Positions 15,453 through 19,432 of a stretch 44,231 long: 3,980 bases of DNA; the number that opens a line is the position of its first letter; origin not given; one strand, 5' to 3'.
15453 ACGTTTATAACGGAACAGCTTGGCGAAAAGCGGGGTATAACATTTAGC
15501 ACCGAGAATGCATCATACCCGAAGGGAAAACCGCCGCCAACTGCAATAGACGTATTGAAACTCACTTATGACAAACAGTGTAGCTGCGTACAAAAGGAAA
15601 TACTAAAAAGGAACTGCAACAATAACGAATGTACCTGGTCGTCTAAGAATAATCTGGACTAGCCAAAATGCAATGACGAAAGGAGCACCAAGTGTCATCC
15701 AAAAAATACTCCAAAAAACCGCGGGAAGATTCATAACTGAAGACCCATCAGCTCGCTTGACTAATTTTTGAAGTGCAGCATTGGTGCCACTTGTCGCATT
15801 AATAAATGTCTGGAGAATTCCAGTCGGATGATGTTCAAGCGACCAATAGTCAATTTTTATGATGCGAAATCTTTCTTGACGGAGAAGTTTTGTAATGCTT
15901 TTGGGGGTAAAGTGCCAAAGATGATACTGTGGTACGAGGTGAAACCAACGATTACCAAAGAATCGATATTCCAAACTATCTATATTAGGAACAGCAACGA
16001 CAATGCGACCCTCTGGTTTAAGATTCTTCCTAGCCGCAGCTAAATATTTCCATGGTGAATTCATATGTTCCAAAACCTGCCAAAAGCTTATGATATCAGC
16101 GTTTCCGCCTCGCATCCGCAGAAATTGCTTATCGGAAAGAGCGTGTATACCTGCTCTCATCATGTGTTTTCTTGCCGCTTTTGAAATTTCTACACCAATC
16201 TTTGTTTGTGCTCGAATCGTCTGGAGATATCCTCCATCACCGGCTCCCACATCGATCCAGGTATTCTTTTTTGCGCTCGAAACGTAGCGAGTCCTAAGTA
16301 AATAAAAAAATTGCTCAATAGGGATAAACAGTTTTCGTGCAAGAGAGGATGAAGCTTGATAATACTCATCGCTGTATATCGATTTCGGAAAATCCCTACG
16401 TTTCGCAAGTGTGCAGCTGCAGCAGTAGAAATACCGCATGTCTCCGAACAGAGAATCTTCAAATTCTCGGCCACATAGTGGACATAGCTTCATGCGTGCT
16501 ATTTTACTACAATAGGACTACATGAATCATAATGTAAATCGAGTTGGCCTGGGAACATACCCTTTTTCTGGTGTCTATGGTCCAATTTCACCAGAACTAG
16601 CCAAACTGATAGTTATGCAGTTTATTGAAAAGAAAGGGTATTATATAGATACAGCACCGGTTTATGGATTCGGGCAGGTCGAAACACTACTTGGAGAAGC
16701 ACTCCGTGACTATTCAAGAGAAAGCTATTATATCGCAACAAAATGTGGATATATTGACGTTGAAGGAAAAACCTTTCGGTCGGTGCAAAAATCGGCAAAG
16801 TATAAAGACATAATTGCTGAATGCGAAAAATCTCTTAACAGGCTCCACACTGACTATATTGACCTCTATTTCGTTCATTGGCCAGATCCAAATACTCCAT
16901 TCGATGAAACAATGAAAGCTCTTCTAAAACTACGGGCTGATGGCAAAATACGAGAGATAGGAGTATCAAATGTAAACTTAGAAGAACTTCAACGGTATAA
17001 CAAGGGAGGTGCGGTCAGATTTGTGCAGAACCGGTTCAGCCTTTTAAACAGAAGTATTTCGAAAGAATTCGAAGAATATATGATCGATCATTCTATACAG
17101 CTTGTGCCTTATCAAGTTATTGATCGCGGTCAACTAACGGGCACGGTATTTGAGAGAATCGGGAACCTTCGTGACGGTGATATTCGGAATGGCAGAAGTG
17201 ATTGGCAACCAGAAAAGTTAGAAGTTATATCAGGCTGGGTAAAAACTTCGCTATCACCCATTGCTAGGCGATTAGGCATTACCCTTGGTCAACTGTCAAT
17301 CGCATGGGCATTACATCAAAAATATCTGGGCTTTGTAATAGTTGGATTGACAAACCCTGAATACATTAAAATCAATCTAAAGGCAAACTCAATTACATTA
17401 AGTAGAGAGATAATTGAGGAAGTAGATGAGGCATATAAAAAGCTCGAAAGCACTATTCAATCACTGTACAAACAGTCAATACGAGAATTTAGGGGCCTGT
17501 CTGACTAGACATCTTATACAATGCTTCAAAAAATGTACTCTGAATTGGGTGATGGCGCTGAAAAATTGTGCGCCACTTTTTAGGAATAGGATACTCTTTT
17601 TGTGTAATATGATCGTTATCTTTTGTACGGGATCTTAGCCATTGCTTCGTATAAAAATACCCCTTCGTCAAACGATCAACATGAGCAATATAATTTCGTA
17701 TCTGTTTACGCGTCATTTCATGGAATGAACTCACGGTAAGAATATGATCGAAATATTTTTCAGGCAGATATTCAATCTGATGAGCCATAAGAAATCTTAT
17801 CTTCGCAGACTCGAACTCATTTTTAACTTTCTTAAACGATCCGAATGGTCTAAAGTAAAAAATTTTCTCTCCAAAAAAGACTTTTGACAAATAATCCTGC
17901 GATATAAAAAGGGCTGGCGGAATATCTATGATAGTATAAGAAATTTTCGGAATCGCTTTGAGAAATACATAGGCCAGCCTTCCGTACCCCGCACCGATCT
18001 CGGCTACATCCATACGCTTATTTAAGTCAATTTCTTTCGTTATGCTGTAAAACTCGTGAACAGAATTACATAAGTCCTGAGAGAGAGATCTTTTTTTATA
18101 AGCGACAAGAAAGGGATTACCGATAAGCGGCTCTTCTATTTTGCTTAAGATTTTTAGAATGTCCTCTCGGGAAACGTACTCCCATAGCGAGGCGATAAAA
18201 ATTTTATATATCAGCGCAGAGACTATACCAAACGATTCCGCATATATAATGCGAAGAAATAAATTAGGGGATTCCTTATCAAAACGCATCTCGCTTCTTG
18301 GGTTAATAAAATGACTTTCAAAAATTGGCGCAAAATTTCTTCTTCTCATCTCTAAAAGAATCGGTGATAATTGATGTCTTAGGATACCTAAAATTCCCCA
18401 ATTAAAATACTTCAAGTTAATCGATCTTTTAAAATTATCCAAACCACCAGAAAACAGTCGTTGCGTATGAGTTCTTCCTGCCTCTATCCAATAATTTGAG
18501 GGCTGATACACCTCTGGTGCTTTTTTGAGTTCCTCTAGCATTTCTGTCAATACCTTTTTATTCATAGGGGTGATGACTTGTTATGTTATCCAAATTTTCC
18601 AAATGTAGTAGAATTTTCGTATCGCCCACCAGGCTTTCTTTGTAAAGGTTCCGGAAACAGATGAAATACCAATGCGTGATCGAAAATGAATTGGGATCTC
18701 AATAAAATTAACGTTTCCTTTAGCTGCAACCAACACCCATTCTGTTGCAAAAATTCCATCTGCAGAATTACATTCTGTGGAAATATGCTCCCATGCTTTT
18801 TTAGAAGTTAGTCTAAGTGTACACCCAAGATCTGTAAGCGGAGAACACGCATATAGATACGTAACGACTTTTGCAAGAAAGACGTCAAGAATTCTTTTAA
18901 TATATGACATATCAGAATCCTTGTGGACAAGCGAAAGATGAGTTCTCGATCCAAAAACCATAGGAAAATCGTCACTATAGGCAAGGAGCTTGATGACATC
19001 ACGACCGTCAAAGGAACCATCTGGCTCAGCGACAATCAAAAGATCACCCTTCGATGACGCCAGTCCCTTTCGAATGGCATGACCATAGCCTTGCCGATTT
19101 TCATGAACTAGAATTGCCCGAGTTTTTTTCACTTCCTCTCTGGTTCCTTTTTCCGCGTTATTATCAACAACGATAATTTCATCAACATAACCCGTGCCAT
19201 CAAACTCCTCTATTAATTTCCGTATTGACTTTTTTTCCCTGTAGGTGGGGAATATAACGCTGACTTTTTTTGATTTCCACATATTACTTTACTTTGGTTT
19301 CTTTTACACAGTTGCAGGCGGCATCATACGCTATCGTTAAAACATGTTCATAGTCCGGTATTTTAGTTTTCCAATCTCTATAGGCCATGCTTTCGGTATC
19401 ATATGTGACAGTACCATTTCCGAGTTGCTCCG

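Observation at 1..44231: A glycosylation super-locus of about 40 genes built on lipid-P-sugar synthases plus seven GT-C-like membrane proteins, with no classical export or initiation machinery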

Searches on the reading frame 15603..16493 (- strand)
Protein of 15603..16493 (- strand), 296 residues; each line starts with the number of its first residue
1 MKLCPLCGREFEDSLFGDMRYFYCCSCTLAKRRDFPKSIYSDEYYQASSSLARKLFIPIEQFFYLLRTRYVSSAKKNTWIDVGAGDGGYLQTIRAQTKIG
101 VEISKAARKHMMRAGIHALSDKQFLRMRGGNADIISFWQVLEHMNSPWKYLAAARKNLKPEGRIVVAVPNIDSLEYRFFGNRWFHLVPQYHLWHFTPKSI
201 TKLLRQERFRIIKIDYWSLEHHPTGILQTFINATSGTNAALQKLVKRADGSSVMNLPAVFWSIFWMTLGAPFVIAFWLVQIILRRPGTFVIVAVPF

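Call 6: search_protein_families(library=pfam, proteins=[window:15603-16493:-], max_evalue=0.01)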
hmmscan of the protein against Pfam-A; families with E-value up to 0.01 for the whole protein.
window:15603-16493:- (296 aa): 6 families
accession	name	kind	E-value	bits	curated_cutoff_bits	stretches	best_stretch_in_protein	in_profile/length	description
PF13489.12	Methyltransf_23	-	1.3e-18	67.7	27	1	73-212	20-162/164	Methyltransferase domain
PF08242.18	Methyltransf_12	-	1.9e-07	32.2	30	1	80-164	1-98/98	Methyltransferase domain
PF05219.18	DREV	-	2.3e-07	30.6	26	1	60-168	76-188/265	DREV methyltransferase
PF08241.18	Methyltransf_11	-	1.1e-06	29.6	21.2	1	80-166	1-95/95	Methyltransferase domain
PF13847.12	Methyltransf_31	-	0.00013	22.1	27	1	75-170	3-113/145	Methyltransferase domain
PF13649.12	Methyltransf_25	-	0.0036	18.4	27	0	81-162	3-97/97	Methyltransferase domain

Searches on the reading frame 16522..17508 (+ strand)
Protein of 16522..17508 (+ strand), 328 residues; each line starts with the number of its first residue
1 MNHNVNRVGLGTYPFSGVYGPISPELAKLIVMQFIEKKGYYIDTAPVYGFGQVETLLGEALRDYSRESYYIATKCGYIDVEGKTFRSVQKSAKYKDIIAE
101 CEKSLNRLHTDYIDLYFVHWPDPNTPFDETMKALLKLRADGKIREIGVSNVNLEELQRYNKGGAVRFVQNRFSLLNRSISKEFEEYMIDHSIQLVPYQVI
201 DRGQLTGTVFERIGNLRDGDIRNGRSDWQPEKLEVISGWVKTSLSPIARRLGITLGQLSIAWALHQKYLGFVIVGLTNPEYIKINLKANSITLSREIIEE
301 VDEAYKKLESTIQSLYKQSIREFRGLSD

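Call 6: search_protein_families(library=pfam, proteins=[window:16522-17508:+], max_evalue=0.01)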
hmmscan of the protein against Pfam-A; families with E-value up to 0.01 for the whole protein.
window:16522-17508:+ (328 aa): 1 family
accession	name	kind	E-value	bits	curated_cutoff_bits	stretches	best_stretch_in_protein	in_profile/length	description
PF00248.27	Aldo_ket_red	-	4.3e-61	207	24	1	7-305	1-290/291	Aldo/keto reductase family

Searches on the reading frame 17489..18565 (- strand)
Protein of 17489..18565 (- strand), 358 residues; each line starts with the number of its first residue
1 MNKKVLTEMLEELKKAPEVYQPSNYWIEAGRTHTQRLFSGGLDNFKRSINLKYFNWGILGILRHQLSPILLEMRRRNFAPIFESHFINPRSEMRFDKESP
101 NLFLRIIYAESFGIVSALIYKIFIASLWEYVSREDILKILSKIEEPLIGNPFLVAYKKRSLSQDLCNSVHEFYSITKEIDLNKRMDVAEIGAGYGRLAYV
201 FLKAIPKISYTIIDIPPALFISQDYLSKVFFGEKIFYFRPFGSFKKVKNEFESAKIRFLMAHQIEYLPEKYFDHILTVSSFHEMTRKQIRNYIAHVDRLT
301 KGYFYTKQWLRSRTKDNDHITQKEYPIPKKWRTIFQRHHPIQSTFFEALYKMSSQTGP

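Call 6: search_protein_families(library=pfam, proteins=[window:17489-18565:-], max_evalue=0.01)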
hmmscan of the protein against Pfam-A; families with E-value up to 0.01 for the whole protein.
window:17489-18565:- (358 aa): 2 families
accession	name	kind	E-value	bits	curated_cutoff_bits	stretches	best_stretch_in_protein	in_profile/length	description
PF13649.12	Methyltransf_25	-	8.7e-05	23.6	27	0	253-301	45-94/97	Methyltransferase domain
PF08242.18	Methyltransf_12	-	9.5e-05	23.5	30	0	189-220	2-33/98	Methyltransferase domain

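Call 13: search_protein_families(library=ncbifam, proteins=[window:17489-18565:-], max_evalue=0.1)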
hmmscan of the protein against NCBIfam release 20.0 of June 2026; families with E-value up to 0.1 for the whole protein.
window:17489-18565:- (358 aa): 5 families
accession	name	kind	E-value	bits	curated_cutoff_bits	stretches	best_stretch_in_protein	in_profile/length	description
TIGR04371.1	methyltran_NanM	subfamily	3.4e-38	131.7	44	1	18-308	2-273/273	putative sugar O-methyltransferase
TIGR00755.1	ksgA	equivalog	0.024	14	171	1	158-210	4-56/256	16S rRNA (adenine(1518)-N(6)/adenine(1519)-N(6))-dimethyltransferase RsmA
TIGR02716.1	C20_methyl_CrtF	equivalog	0.045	12.8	276.1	1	177-223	143-189/306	bacteriochlorophyllide d C-20 methyltransferase BchU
NF000499.2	Erm23S_rRNA_broad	equivalog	0.048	13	212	1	162-204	2-44/244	23S ribosomal RNA methyltransferase Erm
NF043040.1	corrin_prot_MT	hypoth_equivalog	0.062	12.7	180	0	252-299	90-138/216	corrinoid protein-associated methyltransferase CpaM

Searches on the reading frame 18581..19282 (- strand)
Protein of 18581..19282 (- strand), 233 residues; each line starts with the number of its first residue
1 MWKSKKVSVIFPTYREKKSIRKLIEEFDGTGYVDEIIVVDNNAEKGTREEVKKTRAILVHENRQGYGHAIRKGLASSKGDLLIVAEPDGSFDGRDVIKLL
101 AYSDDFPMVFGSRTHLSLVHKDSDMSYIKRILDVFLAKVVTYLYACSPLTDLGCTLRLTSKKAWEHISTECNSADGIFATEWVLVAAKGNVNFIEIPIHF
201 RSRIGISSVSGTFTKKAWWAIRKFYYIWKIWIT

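Call 6: search_protein_families(library=pfam, proteins=[window:18581-19282:-], max_evalue=0.01)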
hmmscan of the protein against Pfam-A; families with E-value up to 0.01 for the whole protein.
window:18581-19282:- (233 aa): 1 family
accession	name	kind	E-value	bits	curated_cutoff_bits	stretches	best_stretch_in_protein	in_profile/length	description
PF00535.33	Glycos_transf_2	-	2.7e-15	57.1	23.3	1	8-114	1-116/168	Glycosyl transferase family 2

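Call 14: search_protein_families(library=ncbifam, proteins=[window:18581-19282:-], max_evalue=0.001)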
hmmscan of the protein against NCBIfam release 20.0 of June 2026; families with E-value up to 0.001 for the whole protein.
window:18581-19282:- (233 aa): 11 families
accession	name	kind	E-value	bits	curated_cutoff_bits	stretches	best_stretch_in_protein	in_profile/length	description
TIGR04182.1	glyco_TIGR04182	equivalog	1.2e-15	57.7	325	1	6-205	1-195/293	S-layer glycoprotein N-glycosyltransferase AglJ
NF041391.1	DPhHxTase_Halo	equivalog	5.3e-10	38.6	375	1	13-208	3-191/213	dolichyl-phosphate hexose transferase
TIGR04283.1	glyco_like_mftF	equivalog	6.8e-09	35.6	182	1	7-85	1-79/221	TIGR04283 family arsenosugar biosynthesis glycosyltransferase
NF010496.0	PRK13915.1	equivalog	1.7e-07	30.6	262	1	4-86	30-124/307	glucosyl-3-phosphoglycerate synthase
NF058614.1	PPMAGASynPpgS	equivalog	6.3e-07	29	370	1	7-198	2-194/226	polyprenyl-phospho-N-acetylgalactosaminyl synthase PpgS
NF045692.1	OglycostaseCruG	equivalog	1.7e-05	24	600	1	6-55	42-92/386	2'-O-glycosyltransferase CruG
TIGR03937.1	PgaC_IcaA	equivalog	3e-05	23.2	422.3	1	4-92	44-139/407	poly-beta-1,6-N-acetyl-D-glucosamine synthase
NF038302.1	EPS_HpsE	equivalog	3.3e-05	23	300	1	7-119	3-129/307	hormogonium polysaccharide biosynthesis glycosyltransferase HpsE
NF007986.1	PRK10714.1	equivalog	4.5e-05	22.6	529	1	4-162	5-167/316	undecaprenyl-phosphate 4-deoxy-4-formamido-L-arabinose transferase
NF047683.1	TeichurnBiosyTuaG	equivalog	0.0002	21.1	400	1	4-123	5-130/252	teichuronic acid biosynthesis protein TuaG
NF041875.1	EPS_EpsD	equivalog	0.00076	19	370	1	7-88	1-89/325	exopolysaccharide biosynthesis glycosyltransferase EpsD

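Call 52: search_solved_structures(query=window:18581-19282:-, max_evalue=0.001)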
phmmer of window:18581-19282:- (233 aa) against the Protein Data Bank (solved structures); distinct sequences matched with E-value up to 0.001: 6.
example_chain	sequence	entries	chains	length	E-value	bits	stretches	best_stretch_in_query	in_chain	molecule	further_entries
5mlz_A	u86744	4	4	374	4.1e-06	29.6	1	2-100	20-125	Dolichol monophosphate mannose synthase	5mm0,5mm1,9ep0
9bhc_C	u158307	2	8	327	0.0001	25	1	5-112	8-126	Undecaprenyl-phosphate 4-deoxy-4-formamido-L-arabinose transferase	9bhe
8vxh_A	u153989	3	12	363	0.00013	24.6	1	5-112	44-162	Undecaprenyl-phosphate 4-deoxy-4-formamido-L-arabinose transferase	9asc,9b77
9hwj_A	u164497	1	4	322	0.00014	24.6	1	5-174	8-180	Undecaprenyl-phosphate 4-deoxy-4-formamido-L-arabinose transferase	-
6yv7_B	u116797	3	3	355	0.00092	21.9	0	6-97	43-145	Glycosyl transferase, family 2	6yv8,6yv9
6yv7_A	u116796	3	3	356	0.00093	21.9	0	6-97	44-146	Glycosyl transferase, family 2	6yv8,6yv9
